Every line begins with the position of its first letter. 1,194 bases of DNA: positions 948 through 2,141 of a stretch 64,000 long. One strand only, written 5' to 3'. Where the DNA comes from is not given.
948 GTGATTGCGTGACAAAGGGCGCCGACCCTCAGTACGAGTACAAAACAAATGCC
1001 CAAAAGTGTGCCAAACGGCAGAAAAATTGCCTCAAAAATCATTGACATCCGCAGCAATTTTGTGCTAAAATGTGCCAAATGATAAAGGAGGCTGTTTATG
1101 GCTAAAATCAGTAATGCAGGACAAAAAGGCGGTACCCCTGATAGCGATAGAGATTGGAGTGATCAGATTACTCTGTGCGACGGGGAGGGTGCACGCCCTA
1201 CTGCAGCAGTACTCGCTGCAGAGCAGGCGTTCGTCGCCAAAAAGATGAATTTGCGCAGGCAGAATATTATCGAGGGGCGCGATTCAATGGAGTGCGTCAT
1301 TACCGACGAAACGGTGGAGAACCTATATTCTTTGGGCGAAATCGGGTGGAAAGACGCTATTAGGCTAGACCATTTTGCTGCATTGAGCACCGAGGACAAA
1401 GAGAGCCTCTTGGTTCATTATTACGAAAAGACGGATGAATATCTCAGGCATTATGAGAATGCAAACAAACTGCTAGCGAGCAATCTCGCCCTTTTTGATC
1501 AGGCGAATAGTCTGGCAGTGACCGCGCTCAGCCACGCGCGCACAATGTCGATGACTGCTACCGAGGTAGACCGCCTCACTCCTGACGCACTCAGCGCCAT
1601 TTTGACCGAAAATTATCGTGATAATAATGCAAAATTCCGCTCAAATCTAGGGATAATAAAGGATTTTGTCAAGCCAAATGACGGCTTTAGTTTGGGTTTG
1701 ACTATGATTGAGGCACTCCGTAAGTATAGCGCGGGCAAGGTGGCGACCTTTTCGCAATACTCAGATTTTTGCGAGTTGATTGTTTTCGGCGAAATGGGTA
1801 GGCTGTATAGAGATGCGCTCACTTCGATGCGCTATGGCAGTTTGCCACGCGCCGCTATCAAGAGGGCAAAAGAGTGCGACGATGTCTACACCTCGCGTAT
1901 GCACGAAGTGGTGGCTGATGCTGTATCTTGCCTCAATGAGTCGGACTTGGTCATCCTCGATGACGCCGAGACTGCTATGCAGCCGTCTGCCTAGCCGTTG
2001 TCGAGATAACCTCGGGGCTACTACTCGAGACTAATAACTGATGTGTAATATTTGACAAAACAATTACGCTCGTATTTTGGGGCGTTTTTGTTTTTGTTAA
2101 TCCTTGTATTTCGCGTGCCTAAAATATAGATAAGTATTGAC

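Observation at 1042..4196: Tandem triplet of diverged paralogs, each with its own conserved promoter/5'UTR cassette, between clpX and uppP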

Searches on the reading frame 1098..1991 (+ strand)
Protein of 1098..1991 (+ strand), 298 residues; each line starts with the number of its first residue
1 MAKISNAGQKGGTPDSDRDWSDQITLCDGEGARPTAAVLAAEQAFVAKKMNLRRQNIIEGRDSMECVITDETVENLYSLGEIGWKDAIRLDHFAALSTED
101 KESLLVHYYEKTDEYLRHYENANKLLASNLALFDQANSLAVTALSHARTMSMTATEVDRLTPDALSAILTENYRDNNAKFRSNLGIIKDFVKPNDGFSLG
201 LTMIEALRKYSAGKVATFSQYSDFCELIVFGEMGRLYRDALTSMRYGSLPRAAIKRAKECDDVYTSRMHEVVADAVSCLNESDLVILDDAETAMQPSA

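Call 4: search_protein_families(library=pfam, proteins=[window:1098-1991:+], max_evalue=10)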
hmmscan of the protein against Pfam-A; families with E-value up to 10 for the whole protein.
window:1098-1991:+ (298 aa): 0 families

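Call 5: search_protein_families(library=ncbifam, proteins=[window:1098-1991:+], max_evalue=10)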
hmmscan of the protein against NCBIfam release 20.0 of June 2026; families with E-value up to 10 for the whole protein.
window:1098-1991:+ (298 aa): 4 families
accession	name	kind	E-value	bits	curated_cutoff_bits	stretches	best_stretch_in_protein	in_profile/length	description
NF005378.0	PRK06921.1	subfamily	0.012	14.7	207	1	56-138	49-128/266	hypothetical protein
NF006189.0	PRK08324.1-3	equivalog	0.05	11.9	634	1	68-209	59-190/701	bifunctional rhamnulose-1-phosphate aldolase/short-chain dehydrogenase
TIGR01271.1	CFTR_protein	equivalog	0.053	10.9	1761.2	1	37-88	232-282/1490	cystic fibrosis transmembrane conductor regulator (CFTR)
NF011765.0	PRK15219.1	subfamily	0.096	12.1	221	1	136-191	29-78/245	carbonic anhydrase family protein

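Call 6: search_protein_families(library=phrogs, proteins=[window:1098-1991:+], max_evalue=1)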
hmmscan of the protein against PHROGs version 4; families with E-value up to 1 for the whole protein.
window:1098-1991:+ (298 aa): 0 families

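Call 7: search_protein_families(library=padloc, proteins=[window:1098-1991:+], max_evalue=1)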
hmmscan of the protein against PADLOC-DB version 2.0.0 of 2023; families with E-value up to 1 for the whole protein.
window:1098-1991:+ (298 aa): 0 families

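Call 8: search_solved_structures(query=A1, max_evalue=10)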
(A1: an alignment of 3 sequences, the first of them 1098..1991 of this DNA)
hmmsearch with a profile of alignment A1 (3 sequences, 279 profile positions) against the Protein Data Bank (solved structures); distinct sequences matched with E-value up to 10: 2.
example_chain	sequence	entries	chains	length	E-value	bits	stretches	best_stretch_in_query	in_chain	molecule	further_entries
9b9g_I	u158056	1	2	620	0.22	14.4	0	238-260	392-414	Protein phosphatase 3 catalytic subunit alpha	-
7d7c_F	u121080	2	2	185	0.64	12.9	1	17-62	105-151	gp55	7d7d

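Call 9: find_homologous_proteins(query=window:1098-1991:+)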
Query window:1098-1991:+ (298 aa): 2 proteins with E <= 0.001 among 3010 candidates.
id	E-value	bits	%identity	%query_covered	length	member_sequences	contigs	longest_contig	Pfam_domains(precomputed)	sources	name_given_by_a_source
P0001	7.6e-193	657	100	100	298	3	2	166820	-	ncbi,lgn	-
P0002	2.1e-91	324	53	95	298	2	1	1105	-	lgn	-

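Call 11: find_encoding_contigs(protein=P0001, flank=10000)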
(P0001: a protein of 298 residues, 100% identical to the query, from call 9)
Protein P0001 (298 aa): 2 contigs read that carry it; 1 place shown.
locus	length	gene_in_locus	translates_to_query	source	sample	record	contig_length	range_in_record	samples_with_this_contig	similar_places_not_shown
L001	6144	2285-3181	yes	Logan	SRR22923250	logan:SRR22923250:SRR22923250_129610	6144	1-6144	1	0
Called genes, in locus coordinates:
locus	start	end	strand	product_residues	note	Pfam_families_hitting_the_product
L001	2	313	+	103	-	?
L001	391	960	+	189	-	PF00574:CLP_protease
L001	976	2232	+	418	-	PF06689:zf-C4_ClpX, PF07724:AAA_2, PF13401:AAA_22 (faint), PF00004:AAA, PF07728:AAA_5 (weak), PF10431:ClpB_D2-small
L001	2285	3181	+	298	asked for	-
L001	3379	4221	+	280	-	-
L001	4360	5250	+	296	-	-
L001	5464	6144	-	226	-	?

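Call 12: find_encoding_contigs(protein=P0002, flank=10000)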
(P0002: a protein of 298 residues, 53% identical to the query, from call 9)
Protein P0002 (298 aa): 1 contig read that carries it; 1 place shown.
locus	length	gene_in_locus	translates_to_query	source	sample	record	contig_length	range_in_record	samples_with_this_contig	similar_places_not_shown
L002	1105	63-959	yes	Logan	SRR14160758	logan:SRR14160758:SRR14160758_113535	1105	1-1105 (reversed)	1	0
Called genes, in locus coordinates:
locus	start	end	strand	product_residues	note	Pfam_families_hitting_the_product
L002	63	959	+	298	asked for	-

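Call 23: search_protein_representatives(alignment_id=A1)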
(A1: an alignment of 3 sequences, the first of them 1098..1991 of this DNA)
Query: 3 sequences, 279 profile positions. Proteins with E-value up to 0.001 (for the whole library): 15; up to 1e-10: 12; up to 1e-30: 8. The best 15 are listed.
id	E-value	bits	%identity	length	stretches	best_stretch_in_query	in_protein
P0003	3.5e-141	486.2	-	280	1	1-279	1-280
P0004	1.1e-104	366.5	-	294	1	1-273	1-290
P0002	5.8e-91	321.4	-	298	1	18-279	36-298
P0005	2.2e-59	217.8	-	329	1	19-269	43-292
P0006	6.4e-47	176.9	-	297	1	1-274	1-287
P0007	5.1e-43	164.1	-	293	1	13-272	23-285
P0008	5.7e-43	164.0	-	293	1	1-274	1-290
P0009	7.0e-40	153.9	-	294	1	1-273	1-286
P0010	1.1e-12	64.6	-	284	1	34-240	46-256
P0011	3.6e-12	62.9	-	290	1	33-211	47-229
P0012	4.6e-11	59.3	-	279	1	44-258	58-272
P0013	5.8e-11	59.0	-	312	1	34-271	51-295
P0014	1.1e-09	54.7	-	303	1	36-270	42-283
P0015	2.3e-09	53.8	-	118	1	179-273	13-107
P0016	7.8e-06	42.2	-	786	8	133-186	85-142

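Call 26: find_homologous_proteins(query=A3, max_evalue=0.001)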
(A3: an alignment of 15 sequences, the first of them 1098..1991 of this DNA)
Query A3 (15 sequences) (298 aa, profile of the alignment): 3 proteins with E <= 0.001 among 8000 candidates.
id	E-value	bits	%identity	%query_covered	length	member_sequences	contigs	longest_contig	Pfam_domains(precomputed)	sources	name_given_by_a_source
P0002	3.5e-102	360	53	95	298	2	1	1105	-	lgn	-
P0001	1.0e-97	345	100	100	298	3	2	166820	-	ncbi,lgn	-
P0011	1.0e-86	309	23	56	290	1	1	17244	-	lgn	-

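Call 28: find_encoding_contigs(protein=P0011, flank=10000)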
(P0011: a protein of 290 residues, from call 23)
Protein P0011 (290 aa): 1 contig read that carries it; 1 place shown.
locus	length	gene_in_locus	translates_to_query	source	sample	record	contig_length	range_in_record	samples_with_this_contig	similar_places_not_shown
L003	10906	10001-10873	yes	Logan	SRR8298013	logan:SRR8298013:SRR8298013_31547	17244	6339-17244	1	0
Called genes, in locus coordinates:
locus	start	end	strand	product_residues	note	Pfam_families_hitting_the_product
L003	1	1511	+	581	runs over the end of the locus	PF09847:12TM_1 (weak)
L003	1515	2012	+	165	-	-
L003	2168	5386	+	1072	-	PF07523:Big_3 (faint)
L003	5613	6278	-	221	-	PF13248:Zn_ribbon_3 (faint)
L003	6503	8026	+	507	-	PF05697:Trigger_N, PF00254:FKBP_C, PF05698:Trigger_C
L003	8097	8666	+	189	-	PF00574:CLP_protease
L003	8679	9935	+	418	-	PF06689:zf-C4_ClpX, PF13401:AAA_22 (faint), PF00493:MCM (weak), PF05496:RuvB_N (weak), PF07724:AAA_2, PF00004:AAA, PF07728:AAA_5 (weak), PF10431:ClpB_D2-small, +2 more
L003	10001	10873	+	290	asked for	-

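Call 34: predict_structure(alignment_id=A1)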
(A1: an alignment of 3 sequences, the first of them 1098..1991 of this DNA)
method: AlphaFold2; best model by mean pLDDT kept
length: 298 residues; sequences in the alignment: 3
mean_pLDDT: 39.5   pTM: 0.19
mean pLDDT of the five models: 39.5, 38.4, 37.0, 36.8, 36.6
residues with pLDDT >= 90: 0; 70-90: 0; 50-70: 34; < 50: 264
segments of 3 or more residues with pLDDT < 50: 1-43, 56-68, 82-97, 99-157, 179-261, 263-298
pLDDT, mean of each block of 10 residues (from residue 1): 29 33 31 40 50 48 44 54 42 45 44 41 41 37 34 45 53 48 40 32 31 33 32 38 36 44 44 34 27 32
secondary structure, 60 per line:
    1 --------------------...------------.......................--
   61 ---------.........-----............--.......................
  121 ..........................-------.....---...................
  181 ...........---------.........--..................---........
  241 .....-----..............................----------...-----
elements in order: H36-58 H70-78 H84-95 H98-146 H154-158 H162-191 H201-209 H212-229 H233-245 H251-280

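Call 43: find_encoding_contigs(protein=P0005, flank=8000, max_places=3)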
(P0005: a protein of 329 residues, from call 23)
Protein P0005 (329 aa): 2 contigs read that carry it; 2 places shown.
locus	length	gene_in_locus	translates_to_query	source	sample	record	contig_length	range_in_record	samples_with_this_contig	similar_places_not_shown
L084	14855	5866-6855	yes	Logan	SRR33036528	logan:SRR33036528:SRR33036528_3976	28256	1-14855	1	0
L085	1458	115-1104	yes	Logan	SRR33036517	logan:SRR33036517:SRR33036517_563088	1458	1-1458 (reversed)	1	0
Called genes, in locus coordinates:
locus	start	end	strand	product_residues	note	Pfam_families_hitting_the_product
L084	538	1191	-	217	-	PF13248:Zn_ribbon_3 (faint)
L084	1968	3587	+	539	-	PF05697:Trigger_N, PF00254:FKBP_C, PF05698:Trigger_C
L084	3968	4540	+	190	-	PF00574:CLP_protease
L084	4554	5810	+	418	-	PF06689:zf-C4_ClpX, PF00493:MCM (weak), PF01078:Mg_chelatase (faint), PF07724:AAA_2, PF13401:AAA_22 (faint), PF00004:AAA, PF07728:AAA_5 (weak), PF10431:ClpB_D2-small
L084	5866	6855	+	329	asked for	-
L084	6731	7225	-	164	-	-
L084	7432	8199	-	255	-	PF02673:BacA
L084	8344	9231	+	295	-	PF01926:MMR_HSR1, PF02421:FeoB_N, PF03193:RsgA_GTPase (faint), PF04548:AIG1, PF10662:PduV-EutP (faint), PF00009:GTP_EFTU (weak), PF00350:Dynamin_N (weak), PF07650:KH_2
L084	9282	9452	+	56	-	PF14006:YqzL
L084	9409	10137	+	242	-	PF11967:RecO_N, PF02565:RecO_C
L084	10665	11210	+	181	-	-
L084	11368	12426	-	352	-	PF03033:Glyco_transf_28, PF04101:Glyco_tran_28_C, PF00201:UDPGT (weak)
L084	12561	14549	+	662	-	PF02518:HATPase_c, PF00204:DNA_gyraseB, PF01751:Toprim, PF00986:DNA_gyraseB_C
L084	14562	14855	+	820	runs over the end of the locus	PF00521:DNA_topoisoIV, PF03989:DNA_gyraseA_C (weak)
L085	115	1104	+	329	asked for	-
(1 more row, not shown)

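Call 44: find_encoding_contigs(protein=P0025, flank=8000, max_places=4)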
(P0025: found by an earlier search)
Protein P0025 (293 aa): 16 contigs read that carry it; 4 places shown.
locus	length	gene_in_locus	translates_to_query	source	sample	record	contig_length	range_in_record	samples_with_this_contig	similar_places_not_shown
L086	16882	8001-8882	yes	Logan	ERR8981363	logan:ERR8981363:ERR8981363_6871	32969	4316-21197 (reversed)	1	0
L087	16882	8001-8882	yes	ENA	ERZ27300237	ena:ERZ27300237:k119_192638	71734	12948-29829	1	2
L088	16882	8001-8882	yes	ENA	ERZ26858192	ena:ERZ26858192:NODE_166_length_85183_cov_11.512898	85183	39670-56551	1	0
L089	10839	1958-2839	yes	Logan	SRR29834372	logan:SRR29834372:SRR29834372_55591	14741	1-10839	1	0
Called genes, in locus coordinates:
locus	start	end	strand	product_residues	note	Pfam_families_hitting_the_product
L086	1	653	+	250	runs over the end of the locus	PF14808:TMEM164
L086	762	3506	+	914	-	-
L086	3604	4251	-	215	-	-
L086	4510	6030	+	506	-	PF05697:Trigger_N, PF00254:FKBP_C, PF05698:Trigger_C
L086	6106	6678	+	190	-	PF00574:CLP_protease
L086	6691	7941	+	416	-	PF06689:zf-C4_ClpX, PF00493:MCM (weak), PF05496:RuvB_N (faint), PF01078:Mg_chelatase (faint), PF00004:AAA, PF07724:AAA_2, PF07728:AAA_5 (weak), PF10431:ClpB_D2-small, +2 more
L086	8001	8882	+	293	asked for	-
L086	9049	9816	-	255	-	PF02673:BacA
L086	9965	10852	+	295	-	PF00009:GTP_EFTU (faint), PF01926:MMR_HSR1, PF02421:FeoB_N, PF04548:AIG1, PF10662:PduV-EutP (weak), PF00350:Dynamin_N (weak), PF16897:MMR_HSR1_Xtn (weak), PF07650:KH_2, +1 more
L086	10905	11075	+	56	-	PF14006:YqzL (weak)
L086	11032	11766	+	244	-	PF11967:RecO_N, PF02565:RecO_C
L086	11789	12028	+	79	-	PF00005:ABC_tran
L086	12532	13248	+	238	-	PF02463:SMC_N (faint), PF00005:ABC_tran, PF13304:AAA_21 (faint)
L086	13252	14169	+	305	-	PF01458:SUFBD_core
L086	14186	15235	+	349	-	PF00579:tRNA-synt_1b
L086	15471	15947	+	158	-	-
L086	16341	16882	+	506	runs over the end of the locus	PF07556:DUF1538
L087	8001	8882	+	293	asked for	-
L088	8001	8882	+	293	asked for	-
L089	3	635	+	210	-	?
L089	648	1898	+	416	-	PF06689:zf-C4_ClpX, PF00493:MCM (weak), PF05496:RuvB_N (faint), PF01078:Mg_chelatase (faint), PF00004:AAA, PF07724:AAA_2, PF07728:AAA_5 (weak), PF10431:ClpB_D2-small, +2 more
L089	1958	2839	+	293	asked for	-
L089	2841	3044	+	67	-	-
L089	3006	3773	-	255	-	PF02673:BacA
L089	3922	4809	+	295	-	PF00009:GTP_EFTU (faint), PF01926:MMR_HSR1, PF02421:FeoB_N, PF04548:AIG1, PF10662:PduV-EutP (weak), PF00350:Dynamin_N (weak), PF16897:MMR_HSR1_Xtn (weak), PF07650:KH_2, +1 more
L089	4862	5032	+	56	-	PF14006:YqzL (weak)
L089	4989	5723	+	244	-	PF11967:RecO_N, PF02565:RecO_C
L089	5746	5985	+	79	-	PF00005:ABC_tran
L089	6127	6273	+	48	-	-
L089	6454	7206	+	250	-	PF02463:SMC_N (faint), PF00005:ABC_tran, PF13304:AAA_21 (faint)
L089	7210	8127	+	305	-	PF01458:SUFBD_core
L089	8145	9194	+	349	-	PF00579:tRNA-synt_1b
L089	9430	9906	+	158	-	-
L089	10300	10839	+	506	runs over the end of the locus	PF07556:DUF1538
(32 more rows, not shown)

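Call 49: search_protein_families(library=pfam, alignment_id=A3, max_evalue=5)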
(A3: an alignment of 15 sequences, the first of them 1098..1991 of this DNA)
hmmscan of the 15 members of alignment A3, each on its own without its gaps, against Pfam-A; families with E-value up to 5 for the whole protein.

A. member 1, window:1098-1991:+ (298 aa): 0 families

B. families by the number of members that match (of 15 scanned): 23 families
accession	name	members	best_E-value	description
PF23231.1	HAT_Syf1_CNRKL1_C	1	0.00082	Pre-mRNA-splicing factor Syf1/CRNKL1 C-terminal HAT repeat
PF12193.13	Sulf_coat_C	1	0.0021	Sulfolobus virus coat protein C terminal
PF25762.1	HAUS1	1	0.013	HAUS augmin-like complex subunit 1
PF13374.12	TPR_10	1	0.016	Tetratricopeptide repeat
PF20779.2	MACPF_D2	1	0.025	MACPF protein, D2 domain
PF23659.1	UFL1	1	0.026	E3 UFM1-protein ligase 1-like domain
PF01369.25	Sec7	1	0.036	Sec7 domain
PF19835.5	SegE_GIY-YIG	1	0.042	Putative endonuclease segE, GIY-YIG domain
PF14591.11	AF0941-like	1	0.043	AF0941-like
PF22723.2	NA-iREase2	1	0.044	NACHT-associated inactive Restriction Endonuclease 2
PF10436.14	BCDHK_Adom3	1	0.046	Mitochondrial branched-chain alpha-ketoacid dehydrogenase kinase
PF20710.2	DUF6824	1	0.053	Domain of unknown function (DUF6824)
PF00600.24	Flu_NS1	1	0.093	Influenza non-structural protein (NS1)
PF08766.16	DEK_C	1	0.095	DEK C terminal domain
PF23582.1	WH_RGF3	1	0.13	RGF3 winged helix domain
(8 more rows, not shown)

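Call 50: search_solved_structures(query=A3, max_evalue=10)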
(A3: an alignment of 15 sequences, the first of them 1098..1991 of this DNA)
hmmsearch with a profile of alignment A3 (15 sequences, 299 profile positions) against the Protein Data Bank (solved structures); distinct sequences matched with E-value up to 10: 0.

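Call 51: predict_structure(alignment_id=A3)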
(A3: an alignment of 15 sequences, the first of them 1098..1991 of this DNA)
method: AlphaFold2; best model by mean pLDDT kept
length: 298 residues; sequences in the alignment: 15
mean_pLDDT: 85.1   pTM: 0.73
mean pLDDT of the five models: 85.1, 85.1, 83.9, 83.8, 83.7
residues with pLDDT >= 90: 221; 70-90: 29; 50-70: 13; < 50: 35
segments of 3 or more residues with pLDDT < 50: 1-19, 22-32, 294-298
pLDDT, mean of each block of 10 residues (from residue 1): 32 40 42 66 90 94 92 95 94 94 92 94 94 96 96 94 96 97 93 73 92 95 95 94 92 92 94 90 91 46
secondary structure, 60 per line:
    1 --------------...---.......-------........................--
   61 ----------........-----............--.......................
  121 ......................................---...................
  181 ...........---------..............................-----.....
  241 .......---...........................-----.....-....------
elements in order: H21-27 H35-58 H71-78 H84-95 H98-148 E149-153 H154-158 H162-191 H201-230 H236-247 H251-277 E283-287 H289-292

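Call 54: find_encoding_contigs(protein=P0004, flank=8000, max_places=3)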
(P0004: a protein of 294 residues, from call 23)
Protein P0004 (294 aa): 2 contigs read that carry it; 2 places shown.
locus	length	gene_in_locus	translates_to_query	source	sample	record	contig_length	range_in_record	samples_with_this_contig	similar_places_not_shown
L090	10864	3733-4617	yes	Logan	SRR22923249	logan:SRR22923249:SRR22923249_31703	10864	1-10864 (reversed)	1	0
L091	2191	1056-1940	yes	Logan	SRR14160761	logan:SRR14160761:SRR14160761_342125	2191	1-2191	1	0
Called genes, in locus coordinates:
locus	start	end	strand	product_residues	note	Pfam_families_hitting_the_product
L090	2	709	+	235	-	?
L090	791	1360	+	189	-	PF00574:CLP_protease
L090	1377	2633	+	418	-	PF06689:zf-C4_ClpX, PF00493:MCM (faint), PF01078:Mg_chelatase (faint), PF07724:AAA_2, PF13401:AAA_22 (faint), PF00004:AAA, PF07728:AAA_5 (weak), PF10431:ClpB_D2-small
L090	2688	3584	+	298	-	-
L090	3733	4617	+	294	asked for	-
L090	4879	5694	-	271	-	PF02673:BacA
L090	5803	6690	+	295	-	PF01926:MMR_HSR1, PF02421:FeoB_N, PF03193:RsgA_GTPase (faint), PF04548:AIG1, PF10662:PduV-EutP (weak), PF00009:GTP_EFTU (weak), PF00350:Dynamin_N (weak), PF07650:KH_2, +1 more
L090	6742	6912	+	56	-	PF14006:YqzL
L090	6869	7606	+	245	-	PF11967:RecO_N, PF02565:RecO_C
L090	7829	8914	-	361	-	PF03033:Glyco_transf_28, PF04101:Glyco_tran_28_C, PF00201:UDPGT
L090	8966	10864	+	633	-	?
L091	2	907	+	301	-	?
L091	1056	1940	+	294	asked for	-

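Call 63: fold_search(model_id=the predicted structure, library=pdb)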
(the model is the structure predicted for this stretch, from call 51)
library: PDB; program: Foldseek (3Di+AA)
matches with E <= 10: 440; with E <= 0.001: 0
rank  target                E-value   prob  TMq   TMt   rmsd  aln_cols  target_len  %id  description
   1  6pwb_AG               3.2e-01  0.21  0.20  0.22  34.2       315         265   10  Rigid body fitting of flagellin FlaB, and flagellar coiling proteins, FcpA and FcpB, into a 10 Angstrom structure of  (released 2020-03-25)
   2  2xhe_B                3.2e-01  0.14  0.12  0.15  25.7       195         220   13  Crystal structure of the Unc18-syntaxin 1 complex from Monosiga brevicollis (released 2011-06-29)
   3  8wdf                  3.3e-01  0.15  0.15  0.16  26.1       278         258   12  Chemoreceptor PilJ from Pseudomonas aeruginosa PA14 (released 2024-07-24)
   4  9mg8_B                5.3e-01  0.13  0.16  0.14  31.7       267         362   15  Crystal Structure of b-iTHR-110 (released 2025-12-17)
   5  3zx6_A                5.5e-01  0.16  0.20  0.19  41.4       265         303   14  Structure of Hamp(AF1503)-Tsr fusion - Hamp (A291V) mutant (released 2012-02-29)
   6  9fed                  5.8e-01  0.18  0.15  0.23  26.0       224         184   12  Single-chain chimeric protein mimicking the interaction between HR1 and HR2 in HIV gp41 (released 2025-05-28)
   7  8auw_C                6.0e-01  0.60  0.22  0.38  13.8       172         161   12  Cryo-EM structure of human BIRC6 in complex with SMAC. (released 2023-02-15)
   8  4tx5_A                6.3e-01  0.23  0.16  0.25  21.5       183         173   14  Crystal structure of Smac-DIABLO (in space group P65) (released 2015-07-15)
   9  8e2i_E                6.6e-01  0.44  0.25  0.39  14.8       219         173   13  Cryo-EM structure of BIRC6/Smac (released 2023-02-15)
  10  8auw_D                6.6e-01  0.21  0.16  0.29  21.5       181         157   13  Cryo-EM structure of human BIRC6 in complex with SMAC. (released 2023-02-15)
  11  1few                  6.9e-01  0.47  0.24  0.36   9.6       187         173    8  CRYSTAL STRUCTURE OF SMAC/DIABLO (released 2000-09-13)
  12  6ixg_B                7.6e-01  0.47  0.28  0.38  23.3       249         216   10  Crystal structure of native apo SH3BP5 (P41) (released 2019-03-20)
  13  6xl0_A                7.9e-01  0.18  0.21  0.23  34.4       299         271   11  Caulobacter crescentus FljK filament (released 2020-12-23)
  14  8cvi_A                7.9e-01  0.14  0.20  0.22  36.6       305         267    8  Cryo-EM structure of the supercoiled EPEC H6 flagellar filament core Curly I waveform (released 2022-09-07)
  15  5m4y_A                7.9e-01  0.10  0.11  0.18  25.8       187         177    9  Crystal structure of the Sec3/Sso2 complex at 2.20 angstrom resolution (released 2017-02-08)
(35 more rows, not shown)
